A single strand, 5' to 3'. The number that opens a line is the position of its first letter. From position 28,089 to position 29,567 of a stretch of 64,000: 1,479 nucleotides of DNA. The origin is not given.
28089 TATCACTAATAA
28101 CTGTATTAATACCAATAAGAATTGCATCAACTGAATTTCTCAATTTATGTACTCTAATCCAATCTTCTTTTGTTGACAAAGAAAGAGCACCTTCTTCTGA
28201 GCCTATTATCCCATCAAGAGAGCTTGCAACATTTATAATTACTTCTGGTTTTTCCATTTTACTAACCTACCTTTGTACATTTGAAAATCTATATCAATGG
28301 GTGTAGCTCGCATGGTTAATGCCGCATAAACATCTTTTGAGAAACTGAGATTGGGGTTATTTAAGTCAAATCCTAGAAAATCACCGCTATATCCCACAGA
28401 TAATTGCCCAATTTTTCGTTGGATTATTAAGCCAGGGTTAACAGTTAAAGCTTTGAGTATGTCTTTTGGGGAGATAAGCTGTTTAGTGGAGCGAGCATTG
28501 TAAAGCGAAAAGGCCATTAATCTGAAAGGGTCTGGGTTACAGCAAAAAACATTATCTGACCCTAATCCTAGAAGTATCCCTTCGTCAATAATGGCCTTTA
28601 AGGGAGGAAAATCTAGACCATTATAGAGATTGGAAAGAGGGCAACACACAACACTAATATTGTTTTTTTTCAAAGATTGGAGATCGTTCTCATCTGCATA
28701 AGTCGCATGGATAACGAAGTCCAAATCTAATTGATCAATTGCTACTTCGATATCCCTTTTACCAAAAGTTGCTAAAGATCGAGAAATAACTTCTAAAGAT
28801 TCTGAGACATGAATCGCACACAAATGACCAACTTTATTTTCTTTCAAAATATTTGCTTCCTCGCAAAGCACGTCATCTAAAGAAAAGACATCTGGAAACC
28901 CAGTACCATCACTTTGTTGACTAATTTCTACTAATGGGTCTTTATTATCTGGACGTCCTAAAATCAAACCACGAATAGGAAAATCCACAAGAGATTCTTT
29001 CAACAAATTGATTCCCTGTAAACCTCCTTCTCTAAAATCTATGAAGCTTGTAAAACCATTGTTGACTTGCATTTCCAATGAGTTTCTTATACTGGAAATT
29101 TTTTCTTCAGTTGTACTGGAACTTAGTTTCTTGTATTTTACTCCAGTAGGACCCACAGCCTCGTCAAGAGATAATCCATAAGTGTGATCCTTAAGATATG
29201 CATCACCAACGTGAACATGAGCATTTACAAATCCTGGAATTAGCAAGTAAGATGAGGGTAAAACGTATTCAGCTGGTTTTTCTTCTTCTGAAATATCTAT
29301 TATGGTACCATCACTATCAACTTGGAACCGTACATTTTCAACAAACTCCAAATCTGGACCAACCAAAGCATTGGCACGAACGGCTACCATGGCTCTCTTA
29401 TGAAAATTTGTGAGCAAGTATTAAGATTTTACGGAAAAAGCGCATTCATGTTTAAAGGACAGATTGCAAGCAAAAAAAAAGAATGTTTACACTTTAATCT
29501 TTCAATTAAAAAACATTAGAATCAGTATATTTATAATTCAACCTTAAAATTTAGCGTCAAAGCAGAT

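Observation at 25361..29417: FO-synthase operon led by a translationally coupled amidohydrolase: candidate for the archaeal riboflavin/FO-pathway pyrimidine deaminase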

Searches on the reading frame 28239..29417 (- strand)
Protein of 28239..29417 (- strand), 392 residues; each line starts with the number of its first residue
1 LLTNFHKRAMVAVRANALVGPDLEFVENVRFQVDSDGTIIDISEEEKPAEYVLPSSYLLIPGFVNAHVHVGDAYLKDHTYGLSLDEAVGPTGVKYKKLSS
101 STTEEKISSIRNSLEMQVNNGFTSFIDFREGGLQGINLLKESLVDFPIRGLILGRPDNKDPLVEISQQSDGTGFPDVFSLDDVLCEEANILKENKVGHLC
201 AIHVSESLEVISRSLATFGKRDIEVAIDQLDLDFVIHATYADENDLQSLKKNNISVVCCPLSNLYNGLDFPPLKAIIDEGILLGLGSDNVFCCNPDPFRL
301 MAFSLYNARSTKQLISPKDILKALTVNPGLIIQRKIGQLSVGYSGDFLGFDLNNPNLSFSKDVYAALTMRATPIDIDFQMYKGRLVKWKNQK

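Call 3: search_protein_families(library=pfam, proteins=[window:28239-29417:-])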
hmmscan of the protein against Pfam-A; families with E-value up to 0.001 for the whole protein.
window:28239-29417:- (392 aa): 2 families
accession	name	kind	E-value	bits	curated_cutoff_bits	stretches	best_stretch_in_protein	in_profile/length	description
PF01979.26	Amidohydro_1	-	9e-24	84.8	25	1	59-384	2-343/345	Amidohydrolase family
PF07969.17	Amidohydro_3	-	1e-07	32.3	29.7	1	194-353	272-446/472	Amidohydrolase family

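Call 4: search_protein_families(library=ncbifam, proteins=[window:28239-29417:-], max_evalue=0.01)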
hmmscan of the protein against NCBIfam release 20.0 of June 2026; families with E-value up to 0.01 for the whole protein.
window:28239-29417:- (392 aa): 31 families (the best 25 are shown)
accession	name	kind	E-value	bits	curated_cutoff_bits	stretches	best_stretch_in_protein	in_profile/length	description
NF005552.0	PRK07213.1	equivalog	7.6e-72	242.3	294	1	11-380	3-376/382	chlorohydrolase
NF006252.0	PRK08393.1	equivalog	4e-20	72.3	617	1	192-386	197-398/424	N-ethylammeline chlorohydrolase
NF004995.0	PRK06380.1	subfamily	4.2e-19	68.8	567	2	194-387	196-399/418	metal-dependent hydrolase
NF006056.0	PRK08204.1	subfamily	8.6e-18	64.3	391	2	235-390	249-419/449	hypothetical protein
NF006549.0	PRK09045.1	equivalog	3.2e-16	59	540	1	195-357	214-385/444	TRZ/ATZ family hydrolase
NF005557.0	PRK07228.1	equivalog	9.9e-16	57.5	522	1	198-387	213-413/445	5'-deoxyadenosine deaminase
TIGR02022.1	hutF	equivalog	2.2e-14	53.1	413.05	2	198-362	229-404/455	formimidoylglutamate deiminase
NF004701.0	PRK06038.1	equivalog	2.3e-14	52.9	609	1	199-386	207-401/432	N-ethylammeline chlorohydrolase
NF005540.0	PRK07203.1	equivalog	1.2e-13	50.5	444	1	193-357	214-384/444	putative aminohydrolase SsnA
TIGR02967.1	guan_deamin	equivalog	1.9e-13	50.2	375.4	1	198-358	201-368/401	guanine deaminase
NF006055.0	PRK08203.1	equivalog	3.3e-13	49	532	1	178-386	212-425/455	8-oxoguanine deaminase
NF006681.0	PRK09229.1-2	equivalog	7.3e-13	48.1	362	1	202-387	233-425/451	formimidoylglutamate deiminase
TIGR03314.1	Se_ssnA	subfamily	2.2e-12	46.6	455.5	1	193-359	213-385/441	putative selenium metabolism protein SsnA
NF012037.0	PRK15493.1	equivalog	1.8e-11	43.5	779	1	182-389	197-411/435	bifunctional S-methyl-5'-thioadenosine deaminase/S-adenosylhomocysteine deaminase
NF006684.0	PRK09229.1-5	equivalog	4.3e-11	42.3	525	1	200-360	231-402/456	formimidoylglutamate deiminase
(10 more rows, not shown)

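Call 5: search_solved_structures(query=window:28239-29417:-, max_evalue=0.001, show_alignments=2)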
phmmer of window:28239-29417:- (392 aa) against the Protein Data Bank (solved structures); distinct sequences matched with E-value up to 0.001: 10.
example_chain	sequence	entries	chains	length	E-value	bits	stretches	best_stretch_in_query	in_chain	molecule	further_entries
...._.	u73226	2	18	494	1.8e-12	50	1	235-386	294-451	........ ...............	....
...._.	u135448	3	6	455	1.1e-11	47.4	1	190-386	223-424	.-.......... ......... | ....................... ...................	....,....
3lnp_A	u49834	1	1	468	6.1e-10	41.7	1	170-354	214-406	Amidohydrolase family Protein OLEI01672_1_465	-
4dyk_A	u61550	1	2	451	1.6e-08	37.1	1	182-354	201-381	AMIDOHYDROLASE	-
4gbd_A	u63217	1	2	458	1.6e-08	37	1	182-354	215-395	Putative uncharacterized protein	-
2i9u_A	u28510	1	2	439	3.8e-07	32.5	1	235-351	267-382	Cytosine/guanine deaminase related protein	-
3hpa_A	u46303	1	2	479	7.4e-07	31.6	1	178-386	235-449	AMIDOHYDROLASE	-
4dzh_A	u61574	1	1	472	3.3e-06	29.4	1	181-353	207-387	AMIDOHYDROLASE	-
3mdu_A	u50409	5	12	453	8.5e-06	28.1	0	201-360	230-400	N-formimino-L-Glutamate Iminohydrolase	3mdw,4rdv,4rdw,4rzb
4f0r_A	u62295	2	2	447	0.00015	24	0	198-362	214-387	5-methylthioadenosine/S-adenosylhomocysteine deaminase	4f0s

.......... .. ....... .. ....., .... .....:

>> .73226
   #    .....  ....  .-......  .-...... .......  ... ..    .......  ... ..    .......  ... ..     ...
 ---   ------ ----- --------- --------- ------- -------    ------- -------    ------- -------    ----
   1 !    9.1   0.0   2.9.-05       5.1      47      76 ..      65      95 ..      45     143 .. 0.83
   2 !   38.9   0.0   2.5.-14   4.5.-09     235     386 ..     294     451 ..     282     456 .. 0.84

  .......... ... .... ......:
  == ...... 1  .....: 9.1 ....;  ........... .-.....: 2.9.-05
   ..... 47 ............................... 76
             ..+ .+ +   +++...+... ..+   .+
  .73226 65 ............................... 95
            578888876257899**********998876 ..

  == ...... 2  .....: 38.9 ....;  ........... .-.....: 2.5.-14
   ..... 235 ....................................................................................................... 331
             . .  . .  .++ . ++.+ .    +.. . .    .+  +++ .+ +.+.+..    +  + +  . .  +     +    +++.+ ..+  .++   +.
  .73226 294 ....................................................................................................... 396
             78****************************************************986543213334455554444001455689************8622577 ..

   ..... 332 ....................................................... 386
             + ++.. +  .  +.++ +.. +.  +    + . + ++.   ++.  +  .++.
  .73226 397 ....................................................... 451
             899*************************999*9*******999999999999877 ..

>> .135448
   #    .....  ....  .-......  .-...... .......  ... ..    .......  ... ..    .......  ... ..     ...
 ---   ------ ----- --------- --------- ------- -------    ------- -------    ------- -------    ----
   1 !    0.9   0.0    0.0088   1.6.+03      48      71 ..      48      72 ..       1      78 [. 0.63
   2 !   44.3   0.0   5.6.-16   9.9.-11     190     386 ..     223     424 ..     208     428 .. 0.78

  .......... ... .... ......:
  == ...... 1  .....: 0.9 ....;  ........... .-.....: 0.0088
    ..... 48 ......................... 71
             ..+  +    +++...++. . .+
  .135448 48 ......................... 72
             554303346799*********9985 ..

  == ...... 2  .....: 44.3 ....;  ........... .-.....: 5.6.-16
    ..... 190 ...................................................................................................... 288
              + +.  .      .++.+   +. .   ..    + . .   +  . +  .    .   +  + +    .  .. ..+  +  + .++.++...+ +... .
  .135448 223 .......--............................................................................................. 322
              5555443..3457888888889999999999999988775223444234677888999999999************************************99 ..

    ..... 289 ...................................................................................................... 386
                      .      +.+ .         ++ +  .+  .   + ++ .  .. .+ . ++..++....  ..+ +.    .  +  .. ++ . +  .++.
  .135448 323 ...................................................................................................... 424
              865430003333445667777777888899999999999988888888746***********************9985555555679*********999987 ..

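Call 13: find_homologous_proteins(query=window:28239-29417:-, max_evalue=1e-10)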
Query window:28239-29417:- (392 aa): 111 proteins with E <= 1e-10 among 5020 candidates.
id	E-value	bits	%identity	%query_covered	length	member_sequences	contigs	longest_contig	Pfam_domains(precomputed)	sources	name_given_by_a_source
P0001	1.7e-236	802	92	98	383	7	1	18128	PF07969.18,PF01979.27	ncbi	-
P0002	1.2e-225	767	90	98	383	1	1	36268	PF07969.18,PF01979.27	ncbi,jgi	ncbi:MAG: amidohydrolase family protein [Candidatus Heimdallarchaeaceae archaeon]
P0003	1.8e-223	759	89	98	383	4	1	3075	PF07969.18,PF01979.27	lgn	-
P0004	3.2e-223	759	89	98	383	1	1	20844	PF07969.18,PF01979.27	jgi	-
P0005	8.1e-212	721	83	98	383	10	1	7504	PF01979.27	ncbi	-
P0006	1.7e-210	717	82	98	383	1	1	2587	PF01979.27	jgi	jgi:cytosine/adenosine deaminase-related metal-dependent hydrolase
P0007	4.8e-210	715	83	98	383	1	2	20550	PF01979.27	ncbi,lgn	-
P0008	8.9e-207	704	80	98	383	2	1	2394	PF07969.18,PF01979.27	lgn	-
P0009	1.2e-205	701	80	98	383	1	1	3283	PF01979.27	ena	-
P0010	5.5e-162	557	68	91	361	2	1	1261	PF07969.18,PF01979.27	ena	-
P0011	4.0e-159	548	62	98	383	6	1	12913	PF07969.18,PF01979.27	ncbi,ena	-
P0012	5.3e-158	544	62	98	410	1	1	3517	PF07969.18,PF01979.27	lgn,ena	-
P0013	3.5e-156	538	60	98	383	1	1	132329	PF07969.18,PF01979.27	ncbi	-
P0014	4.6e-154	531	61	98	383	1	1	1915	PF07969.18,PF01979.27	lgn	-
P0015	2.1e-150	519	59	98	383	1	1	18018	PF07969.18,PF01979.27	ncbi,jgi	ncbi:MAG: amidohydrolase family protein [Candidatus Heimdallarchaeaceae archaeon]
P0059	1.4e-50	190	31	94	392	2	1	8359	PF07969.18,PF01979.27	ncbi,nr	ncbi:MAG: amidohydrolase family protein [Candidatus Lokiarchaeota archaeon]|nr:amidohydrolase family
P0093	7.4e-42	162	31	91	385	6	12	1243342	PF07969.18,PF01979.27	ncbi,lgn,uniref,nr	ncbi:S-adenosylhomocysteine deaminase [Methanothermus fervidus DSM 2088]|uniref:S-adenosylhomocystei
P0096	2.6e-40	157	32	94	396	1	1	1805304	PF07969.18,PF01979.27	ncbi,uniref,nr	ncbi:Amidohydrolase family protein [Nitrosotalea devaniterrae]|uniref:Amidohydrolase family protein 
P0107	1.2e-26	112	29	75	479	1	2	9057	PF01979.27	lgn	-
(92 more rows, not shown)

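Call 19: find_related_loci(query=A1, collection=genome_contigs, flank=10000)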
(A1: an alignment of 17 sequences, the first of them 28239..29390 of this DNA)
Query A1 (383 aa) in genome_contigs; peptide patterns used: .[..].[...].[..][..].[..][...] (x = any residue, [..] = any of these).
599 stretches matched a pattern (row limit reached: there are more); 594 encode a relative of the query (tblastn E <= 1e-3); the best 80 are kept; 80 distinct loci.
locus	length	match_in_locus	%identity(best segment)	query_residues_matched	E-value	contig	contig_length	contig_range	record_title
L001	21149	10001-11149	60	1-383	2e-162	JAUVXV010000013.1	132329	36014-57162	MAG: Candidatus Heimdallarchaeota archaeon isolate CSMAG_1225 CSMAG_1225_k141_1667091_length_132329_cov_17.4951, whole g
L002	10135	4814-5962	58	1-383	6e-156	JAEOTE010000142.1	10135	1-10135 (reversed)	MAG: Candidatus Heimdallarchaeota archaeon isolate YT1_029 k127_57843401, whole genome shotgun sequence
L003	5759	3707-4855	58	1-383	6e-157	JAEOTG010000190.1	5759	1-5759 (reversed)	MAG: Candidatus Heimdallarchaeota archaeon isolate YT1_048 k127_31536349, whole genome shotgun sequence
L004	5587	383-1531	58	1-383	3e-143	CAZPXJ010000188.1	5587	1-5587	MAG TPA_asm: uncultured archaeon isolate SRP214966_co2_105 genome assembly, contig: NODE_28892_length_5587_cov_5.666486,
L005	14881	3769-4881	35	8-377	3e-69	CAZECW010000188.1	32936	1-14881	MAG TPA_asm: uncultured archaeon isolate SRP231805_co4_171 genome assembly, contig: k141_56316, whole genome shotgun seq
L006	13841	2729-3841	35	8-377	1e-68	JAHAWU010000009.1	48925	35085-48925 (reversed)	MAG: Candidatus Jordarchaeia archaeon isolate QZM_A3 QZM_A3_scaffold_211_curated, whole genome shotgun sequence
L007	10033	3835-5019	34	7-377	3e-63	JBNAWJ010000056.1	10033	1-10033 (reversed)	MAG: Nitrososphaerales archaeon isolate Kamch4342-D-MF-061 bin18.fa-56, whole genome shotgun sequence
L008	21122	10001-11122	34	8-380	3e-62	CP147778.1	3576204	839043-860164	MAG: Candidatus Freyarchaeota archaeon SRVP19_Freyarchaeia-1 chromosome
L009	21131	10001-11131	33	8-383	2e-59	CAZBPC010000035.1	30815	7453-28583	MAG TPA_asm: uncultured archaeon isolate SRP214966_co1_316 genome assembly, contig: NODE_2091_length_30815_cov_15.613069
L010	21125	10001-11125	34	8-377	1e-58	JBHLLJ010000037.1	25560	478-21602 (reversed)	MAG: Candidatus Hermodarchaeota archaeon isolate DZ1M.436 DZ1M.436@6398, whole genome shotgun sequence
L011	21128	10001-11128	34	8-377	3e-57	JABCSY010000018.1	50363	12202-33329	MAG: Promethearchaeota archaeon isolate HM4_B22 NODE_165_length_50363_cov_1.393363, whole genome shotgun sequence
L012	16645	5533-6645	34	8-377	3e-56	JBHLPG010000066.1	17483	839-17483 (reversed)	MAG: Promethearchaeota archaeon isolate DZ3S.51 DZ3S.51@9573, whole genome shotgun sequence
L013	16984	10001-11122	35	8-376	4e-56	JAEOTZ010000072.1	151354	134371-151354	MAG: Promethearchaeota archaeon isolate YT5_1216 k127_43835565, whole genome shotgun sequence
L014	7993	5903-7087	34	1-380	7e-56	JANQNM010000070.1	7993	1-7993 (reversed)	MAG: Nitrosopumilus sp. isolate PL23a_bin.61 k99_1553054, whole genome shotgun sequence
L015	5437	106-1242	32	8-381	7e-56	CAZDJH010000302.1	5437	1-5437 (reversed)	MAG TPA_asm: uncultured archaeon isolate SRP141376_co4_317 genome assembly, contig: NODE_24427_length_5437_cov_4.090858,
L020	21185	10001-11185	33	1-380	3e-54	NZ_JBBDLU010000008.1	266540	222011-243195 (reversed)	MAG: Nitrosopumilus sp. isolate LejiaA_33_50 Lejia_A_62_length_266540_cov_33, whole genome shotgun sequence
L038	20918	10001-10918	31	48-383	7e-52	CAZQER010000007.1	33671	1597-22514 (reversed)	MAG TPA_asm: uncultured archaeon isolate binchicken_co6_257 genome assembly, contig: NODE_946_length_33671_cov_6.975458,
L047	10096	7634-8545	32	49-377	1e-51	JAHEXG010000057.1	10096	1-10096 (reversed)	MAG: Candidatus Altiarchaeales archaeon isolate nzgw1 NODE_7272_length_10097_cov_3.603248, whole genome shotgun sequence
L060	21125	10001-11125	32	8-377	5e-51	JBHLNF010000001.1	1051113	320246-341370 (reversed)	MAG: Promethearchaeota archaeon isolate DZ2S.179 DZ2S.179@2, whole genome shotgun sequence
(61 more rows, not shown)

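Call 24: find_homologous_proteins(query=A1, max_evalue=1e-20)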
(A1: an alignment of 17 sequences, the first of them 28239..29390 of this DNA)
Query A1 (17 sequences) (383 aa, profile of the alignment): 180 proteins with E <= 1e-20 among 8000 candidates; the best 120 are listed.
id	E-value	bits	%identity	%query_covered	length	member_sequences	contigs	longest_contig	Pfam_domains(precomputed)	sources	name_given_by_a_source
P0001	2.0e-159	549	92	100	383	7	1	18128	PF07969.18,PF01979.27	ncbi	-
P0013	2.0e-158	545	60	100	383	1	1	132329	PF07969.18,PF01979.27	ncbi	-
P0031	1.1e-157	543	57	99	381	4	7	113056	PF07969.18,PF01979.27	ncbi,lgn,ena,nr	ncbi:MAG: amidohydrolase family protein [Candidatus Heimdallarchaeota archaeon]|nr:amidohydrolase fa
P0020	4.2e-157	541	60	100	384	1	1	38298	PF07969.18,PF01979.27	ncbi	ncbi:MAG: amidohydrolase family protein [Candidatus Thorarchaeota archaeon]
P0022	2.6e-156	538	58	100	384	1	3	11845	PF07969.18,PF01979.27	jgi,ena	-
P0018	5.9e-155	534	58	100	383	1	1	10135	PF07969.18,PF01979.27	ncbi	-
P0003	2.3e-153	529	89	100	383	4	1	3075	PF07969.18,PF01979.27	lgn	-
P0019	2.4e-153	529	59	100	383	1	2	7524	PF07969.18,PF01979.27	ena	-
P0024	4.4e-153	528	60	100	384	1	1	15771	PF07969.18,PF01979.27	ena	-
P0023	5.1e-153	528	58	100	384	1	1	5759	PF07969.18,PF01979.27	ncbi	-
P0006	6.9e-153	527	82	100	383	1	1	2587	PF01979.27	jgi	jgi:cytosine/adenosine deaminase-related metal-dependent hydrolase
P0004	9.4e-153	527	89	100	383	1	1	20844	PF07969.18,PF01979.27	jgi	-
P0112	7.3e-152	524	61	100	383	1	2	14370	PF07969.18,PF01979.27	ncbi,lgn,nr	ncbi:MAG: amidohydrolase family protein [Candidatus Heimdallarchaeota archaeon]|nr:amidohydrolase fa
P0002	9.1e-152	523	90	100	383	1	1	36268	PF07969.18,PF01979.27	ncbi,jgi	ncbi:MAG: amidohydrolase family protein [Candidatus Heimdallarchaeaceae archaeon]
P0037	2.3e-151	522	57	100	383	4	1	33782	PF07969.18,PF01979.27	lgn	-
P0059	1.1e-145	503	31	97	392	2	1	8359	PF07969.18,PF01979.27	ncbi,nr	ncbi:MAG: amidohydrolase family protein [Candidatus Lokiarchaeota archaeon]|nr:amidohydrolase family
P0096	5.8e-137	475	32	97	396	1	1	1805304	PF07969.18,PF01979.27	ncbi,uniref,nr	ncbi:Amidohydrolase family protein [Nitrosotalea devaniterrae]|uniref:Amidohydrolase family protein 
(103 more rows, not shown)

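Call 41: search_protein_families(library=pfam, proteins=[L020:7511-8095:+, L020:8117-8839:+, L020:8842-9258:+, L020:9255-10007:+, L020:12226-12780:+, L005:1304-2032:+, L005:2001-2498:+, L005:2429-2935:+, L005:2974-3738:+, L005:5586-6248:+], max_evalue=0.001)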
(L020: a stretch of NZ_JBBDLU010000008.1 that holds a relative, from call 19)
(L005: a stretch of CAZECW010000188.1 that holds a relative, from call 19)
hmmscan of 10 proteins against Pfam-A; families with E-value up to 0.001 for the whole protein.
L020:7511-8095:+ (194 aa): 1 family
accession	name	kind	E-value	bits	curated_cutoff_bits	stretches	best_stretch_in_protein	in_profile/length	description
PF00677.23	Lum_binding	-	3.6e-46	155.5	27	2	103-186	2-86/86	Lumazine binding domain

L020:8117-8839:+ (240 aa): 1 family
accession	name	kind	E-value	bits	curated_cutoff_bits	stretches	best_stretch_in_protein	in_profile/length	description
PF00926.24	DHBP_synthase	-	1.2e-58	198.2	26.4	1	23-236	1-191/191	3,4-dihydroxy-2-butanone 4-phosphate synthase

L020:8842-9258:+ (138 aa): 1 family
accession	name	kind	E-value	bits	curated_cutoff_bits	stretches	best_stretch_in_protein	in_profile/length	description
PF00885.24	DMRL_synthase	-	1.8e-32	112.6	26.7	1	1-129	2-134/139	6,7-dimethyl-8-ribityllumazine synthase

L020:9255-10007:+ (250 aa): 2 families
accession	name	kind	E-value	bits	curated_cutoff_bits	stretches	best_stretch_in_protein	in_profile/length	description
PF05165.17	GCH_III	-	8.7e-46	156.6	21.3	1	5-236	2-236/246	GTP cyclohydrolase III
PF18182.6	mCpol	-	6.6e-08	33.4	26.4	0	137-216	14-93/114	minimal CRISPR polymerase domain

L020:12226-12780:+ (184 aa): 1 family
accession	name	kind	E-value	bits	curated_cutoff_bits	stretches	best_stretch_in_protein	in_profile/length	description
PF01814.28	Hemerythrin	-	7.6e-14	52.7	25.3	1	6-136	6-127/127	Hemerythrin HHE cation binding domain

L005:1304-2032:+ (242 aa): 1 family
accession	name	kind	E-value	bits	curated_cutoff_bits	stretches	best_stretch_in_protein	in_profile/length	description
PF00926.24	DHBP_synthase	-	6.3e-52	176.3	26.4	1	12-233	2-190/191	3,4-dihydroxy-2-butanone 4-phosphate synthase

L005:2001-2498:+ (165 aa): 1 family
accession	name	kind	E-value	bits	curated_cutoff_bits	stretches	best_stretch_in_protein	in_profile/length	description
PF00885.24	DMRL_synthase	-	1.2e-13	51.6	26.7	1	12-138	2-134/139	6,7-dimethyl-8-ribityllumazine synthase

L005:2429-2935:+ (168 aa): 1 family
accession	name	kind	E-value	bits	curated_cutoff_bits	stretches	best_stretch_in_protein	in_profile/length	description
PF00885.24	DMRL_synthase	-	9.6e-39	132.9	26.7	1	35-167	2-138/139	6,7-dimethyl-8-ribityllumazine synthase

L005:2974-3738:+ (254 aa): 1 family
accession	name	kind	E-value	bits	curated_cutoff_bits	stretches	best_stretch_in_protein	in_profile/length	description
PF05165.17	GCH_III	-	6.2e-84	281.6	21.3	1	5-247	2-242/246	GTP cyclohydrolase III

L005:5586-6248:+ (220 aa): 1 family
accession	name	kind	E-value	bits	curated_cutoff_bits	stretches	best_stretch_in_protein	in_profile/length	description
PF02633.19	Creatininase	-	1.8e-63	214.6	31.3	1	3-214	17-237/238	Creatinine amidohydrolase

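Call 42: search_protein_families(library=pfam, proteins=[L038:10923-11612:+, L038:11626-12087:+, L047:8594-9589:+, L047:9580-10092:+, L007:5185-5592:+, L060:11503-12585:+, L010:6344-6871:+, L010:6840-7691:+, L010:7738-8883:+, L010:8915-9682:-], max_evalue=0.001)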
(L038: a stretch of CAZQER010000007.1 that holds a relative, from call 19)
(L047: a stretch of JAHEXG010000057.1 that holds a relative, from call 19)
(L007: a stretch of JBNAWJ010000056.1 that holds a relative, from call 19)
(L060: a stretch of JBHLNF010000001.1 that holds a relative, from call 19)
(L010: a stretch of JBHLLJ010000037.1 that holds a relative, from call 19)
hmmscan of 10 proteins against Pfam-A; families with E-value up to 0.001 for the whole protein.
L038:10923-11612:+ (229 aa): 1 family
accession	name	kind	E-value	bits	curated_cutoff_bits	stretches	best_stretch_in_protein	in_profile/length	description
PF00926.24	DHBP_synthase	-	1.4e-55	188.2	26.4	1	11-222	2-189/191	3,4-dihydroxy-2-butanone 4-phosphate synthase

L038:11626-12087:+ (153 aa): 1 family
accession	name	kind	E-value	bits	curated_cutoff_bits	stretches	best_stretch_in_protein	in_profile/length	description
PF00885.24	DMRL_synthase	-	2.6e-18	66.7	26.7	1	2-128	2-135/139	6,7-dimethyl-8-ribityllumazine synthase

L047:8594-9589:+ (331 aa): 4 families
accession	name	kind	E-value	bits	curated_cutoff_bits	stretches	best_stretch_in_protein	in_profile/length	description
PF13620.12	CarboxypepD_reg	-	7.7e-07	29.8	32.3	1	44-109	2-69/82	Carboxypeptidase regulatory-like domain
PF10670.15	DUF4198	-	1.8e-05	25.4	34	1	37-96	142-206/209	Domain of unknown function (DUF4198)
PF11974.14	bMG3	-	4.7e-05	23.7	34.9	1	43-103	16-80/103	Bacterial alpha-2-macroglobulin MG3 domain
PF13715.12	CarbopepD_reg_2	-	0.00035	21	32.2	1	50-112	7-67/88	CarboxypepD_reg-like domain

L047:9580-10092:+ (170 aa): 1 family
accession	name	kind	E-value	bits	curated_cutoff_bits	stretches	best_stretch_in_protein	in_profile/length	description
PF04011.17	LemA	-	9.6e-05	22.7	26.2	1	67-168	7-101/149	LemA family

L007:5185-5592:+ (135 aa): 1 family
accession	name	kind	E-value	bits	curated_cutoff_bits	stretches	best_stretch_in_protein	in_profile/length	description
PF05168.19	HEPN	-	1.3e-29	103.1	22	1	11-130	3-116/117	HEPN domain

L060:11503-12585:+ (360 aa): 1 family
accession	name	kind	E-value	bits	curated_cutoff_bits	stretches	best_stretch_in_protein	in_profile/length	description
PF14311.12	DUF4379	-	8.9e-09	35.9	24.5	0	183-214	25-55/56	Probable Treble clef zinc finger domain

L010:6344-6871:+ (175 aa): 1 family
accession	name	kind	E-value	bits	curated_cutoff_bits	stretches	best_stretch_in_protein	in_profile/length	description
PF00179.31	UQ_con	-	2.7e-24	85.8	27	1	8-165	2-138/140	Ubiquitin-conjugating enzyme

L010:6840-7691:+ (283 aa): 3 families
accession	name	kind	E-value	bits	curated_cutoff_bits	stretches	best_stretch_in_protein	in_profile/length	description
PF01398.27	JAB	-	3.5e-18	66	22.5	1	98-211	3-114/117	JAB1/Mov34/MPN/PAD-1 ubiquitin protease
PF03665.18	UPF0172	-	1.8e-05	25.2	24.4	1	101-194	2-86/192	Uncharacterised protein family (UPF0172)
PF14464.11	Prok-JAB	-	0.00052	20.3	25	0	128-202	17-87/114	Prokaryotic homologs of the JAB domain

L010:7738-8883:+ (381 aa): 0 families

L010:8915-9682:- (255 aa): 1 family
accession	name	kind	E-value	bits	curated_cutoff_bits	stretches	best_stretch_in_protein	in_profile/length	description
PF02649.19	GCHY-1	-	4.8e-43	148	25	1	1-242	58-260/260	Type I GTP cyclohydrolase folE2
